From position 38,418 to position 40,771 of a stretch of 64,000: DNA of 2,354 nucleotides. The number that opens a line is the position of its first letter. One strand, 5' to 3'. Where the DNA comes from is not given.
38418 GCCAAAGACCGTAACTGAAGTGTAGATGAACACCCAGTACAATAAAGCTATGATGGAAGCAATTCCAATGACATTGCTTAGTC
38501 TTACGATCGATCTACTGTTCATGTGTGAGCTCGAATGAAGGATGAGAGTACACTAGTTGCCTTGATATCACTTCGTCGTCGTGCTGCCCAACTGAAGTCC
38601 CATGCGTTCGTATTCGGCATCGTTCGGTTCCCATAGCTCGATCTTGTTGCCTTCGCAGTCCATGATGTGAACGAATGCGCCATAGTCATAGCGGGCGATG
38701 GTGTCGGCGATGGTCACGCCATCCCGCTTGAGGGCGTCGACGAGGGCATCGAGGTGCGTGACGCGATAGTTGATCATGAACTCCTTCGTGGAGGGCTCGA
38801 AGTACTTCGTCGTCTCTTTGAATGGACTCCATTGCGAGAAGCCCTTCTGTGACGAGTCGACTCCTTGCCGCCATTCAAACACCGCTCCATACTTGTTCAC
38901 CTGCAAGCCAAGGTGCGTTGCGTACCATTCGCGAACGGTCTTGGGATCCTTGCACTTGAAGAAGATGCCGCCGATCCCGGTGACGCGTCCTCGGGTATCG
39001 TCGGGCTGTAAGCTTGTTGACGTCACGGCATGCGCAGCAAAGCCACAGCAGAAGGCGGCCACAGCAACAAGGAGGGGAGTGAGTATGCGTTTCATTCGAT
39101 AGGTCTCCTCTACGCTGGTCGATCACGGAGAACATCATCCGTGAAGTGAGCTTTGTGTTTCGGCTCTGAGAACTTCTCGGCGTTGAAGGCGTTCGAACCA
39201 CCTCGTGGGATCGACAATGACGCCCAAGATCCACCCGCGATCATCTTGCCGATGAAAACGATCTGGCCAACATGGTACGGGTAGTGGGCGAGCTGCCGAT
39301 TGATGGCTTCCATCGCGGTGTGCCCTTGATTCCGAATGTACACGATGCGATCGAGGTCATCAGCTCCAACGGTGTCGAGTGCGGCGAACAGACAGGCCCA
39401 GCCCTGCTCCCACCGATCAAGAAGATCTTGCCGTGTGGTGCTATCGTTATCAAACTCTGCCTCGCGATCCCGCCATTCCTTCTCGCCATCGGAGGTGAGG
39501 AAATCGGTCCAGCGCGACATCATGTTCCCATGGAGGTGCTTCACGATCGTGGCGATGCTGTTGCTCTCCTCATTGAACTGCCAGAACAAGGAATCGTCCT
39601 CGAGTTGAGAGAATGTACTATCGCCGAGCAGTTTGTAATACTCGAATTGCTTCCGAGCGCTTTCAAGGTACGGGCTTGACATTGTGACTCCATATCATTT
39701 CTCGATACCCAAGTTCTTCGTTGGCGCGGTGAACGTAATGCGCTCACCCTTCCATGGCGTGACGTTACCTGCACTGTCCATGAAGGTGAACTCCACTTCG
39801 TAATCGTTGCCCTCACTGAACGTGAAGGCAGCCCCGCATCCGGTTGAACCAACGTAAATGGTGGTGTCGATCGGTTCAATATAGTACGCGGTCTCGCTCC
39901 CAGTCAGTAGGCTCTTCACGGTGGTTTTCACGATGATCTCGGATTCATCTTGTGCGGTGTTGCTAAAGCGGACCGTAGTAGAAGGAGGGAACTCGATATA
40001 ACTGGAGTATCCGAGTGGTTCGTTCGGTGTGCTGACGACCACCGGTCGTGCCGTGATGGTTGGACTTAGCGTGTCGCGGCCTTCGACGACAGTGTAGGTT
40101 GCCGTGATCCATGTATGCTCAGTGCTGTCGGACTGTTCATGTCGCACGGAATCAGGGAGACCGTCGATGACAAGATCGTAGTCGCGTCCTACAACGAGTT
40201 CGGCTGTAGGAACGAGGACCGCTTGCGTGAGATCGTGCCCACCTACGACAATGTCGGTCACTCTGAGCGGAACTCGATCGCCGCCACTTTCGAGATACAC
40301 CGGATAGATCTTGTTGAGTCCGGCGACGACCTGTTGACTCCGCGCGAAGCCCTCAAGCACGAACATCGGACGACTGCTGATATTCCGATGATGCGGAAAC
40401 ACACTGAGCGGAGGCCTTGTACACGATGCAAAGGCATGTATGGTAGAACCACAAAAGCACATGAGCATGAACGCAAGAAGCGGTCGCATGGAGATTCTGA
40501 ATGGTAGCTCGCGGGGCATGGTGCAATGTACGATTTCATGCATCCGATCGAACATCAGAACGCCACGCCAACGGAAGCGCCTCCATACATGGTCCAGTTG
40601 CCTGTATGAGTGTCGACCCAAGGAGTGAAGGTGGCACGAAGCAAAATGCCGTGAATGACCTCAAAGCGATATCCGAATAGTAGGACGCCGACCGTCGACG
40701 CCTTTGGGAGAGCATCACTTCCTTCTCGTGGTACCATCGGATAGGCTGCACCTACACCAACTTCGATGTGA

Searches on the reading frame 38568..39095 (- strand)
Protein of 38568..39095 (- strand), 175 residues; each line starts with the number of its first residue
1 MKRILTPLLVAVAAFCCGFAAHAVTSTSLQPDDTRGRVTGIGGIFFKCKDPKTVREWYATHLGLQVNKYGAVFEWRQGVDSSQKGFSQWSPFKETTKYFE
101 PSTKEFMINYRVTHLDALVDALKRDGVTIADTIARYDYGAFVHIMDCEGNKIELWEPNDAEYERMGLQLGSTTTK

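Call 13: search_protein_families(library=pfam, proteins=[window:38568-39095:-], max_evalue=0.1)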
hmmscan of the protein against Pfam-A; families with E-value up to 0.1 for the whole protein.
window:38568-39095:- (175 aa): 3 families
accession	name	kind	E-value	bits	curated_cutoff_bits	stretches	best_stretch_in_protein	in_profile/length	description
PF00903.31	Glyoxalase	-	0.00019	22.3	20.6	1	48-154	9-121/121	Glyoxalase/Bleomycin resistance protein/Dioxygenase superfamily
PF18029.7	Glyoxalase_6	-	0.00023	22.2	23.6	1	44-154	2-105/106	Glyoxalase-like domain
PF18448.7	CBM46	-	0.011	16.4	26.5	1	80-121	35-76/105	Carbohydrate binding domain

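Call 69: search_protein_families(library=ncbifam, proteins=[window:38568-39095:-], max_evalue=0.01)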
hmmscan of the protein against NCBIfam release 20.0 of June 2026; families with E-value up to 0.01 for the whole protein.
window:38568-39095:- (175 aa): 0 families

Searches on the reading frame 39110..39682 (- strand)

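Call 13: search_protein_families(library=pfam, proteins=[window:39110-39682:-], max_evalue=0.1)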
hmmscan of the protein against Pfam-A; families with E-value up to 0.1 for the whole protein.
window:39110-39682:- (190 aa): 3 families
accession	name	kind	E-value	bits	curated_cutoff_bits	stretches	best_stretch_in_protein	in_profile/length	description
PF07609.16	DUF1572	-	4.8e-73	244.7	23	1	2-161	3-162/163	Protein of unknown function (DUF1572)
PF12867.12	DinB_2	-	4.5e-08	34.1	24.8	1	23-141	12-128/128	DinB superfamily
PF04978.18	MST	-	2.9e-05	25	27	1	24-141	17-140/149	Mycothiol-S-transferase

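Call 69: search_protein_families(library=ncbifam, proteins=[window:39110-39682:-], max_evalue=0.01)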
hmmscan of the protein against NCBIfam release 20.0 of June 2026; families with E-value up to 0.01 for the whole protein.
window:39110-39682:- (190 aa): 0 families

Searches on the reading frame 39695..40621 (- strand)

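Call 13: search_protein_families(library=pfam, proteins=[window:39695-40621:-], max_evalue=0.1)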
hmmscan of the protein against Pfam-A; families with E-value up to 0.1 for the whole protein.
window:39695-40621:- (308 aa): 1 family
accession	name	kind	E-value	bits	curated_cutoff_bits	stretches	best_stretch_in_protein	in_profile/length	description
PF23456.1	CSDE1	-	0.072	13.7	27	0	270-299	38-67/84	Cold shock domain-containing protein E1 CSD domain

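Call 68: search_protein_families(library=padloc, proteins=[window:39695-40621:-], max_evalue=0.01)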
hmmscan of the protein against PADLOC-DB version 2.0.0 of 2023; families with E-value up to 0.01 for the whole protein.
window:39695-40621:- (308 aa): 0 families

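Call 69: search_protein_families(library=ncbifam, proteins=[window:39695-40621:-], max_evalue=0.01)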
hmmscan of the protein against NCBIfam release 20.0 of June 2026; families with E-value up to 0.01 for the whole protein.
window:39695-40621:- (308 aa): 0 families
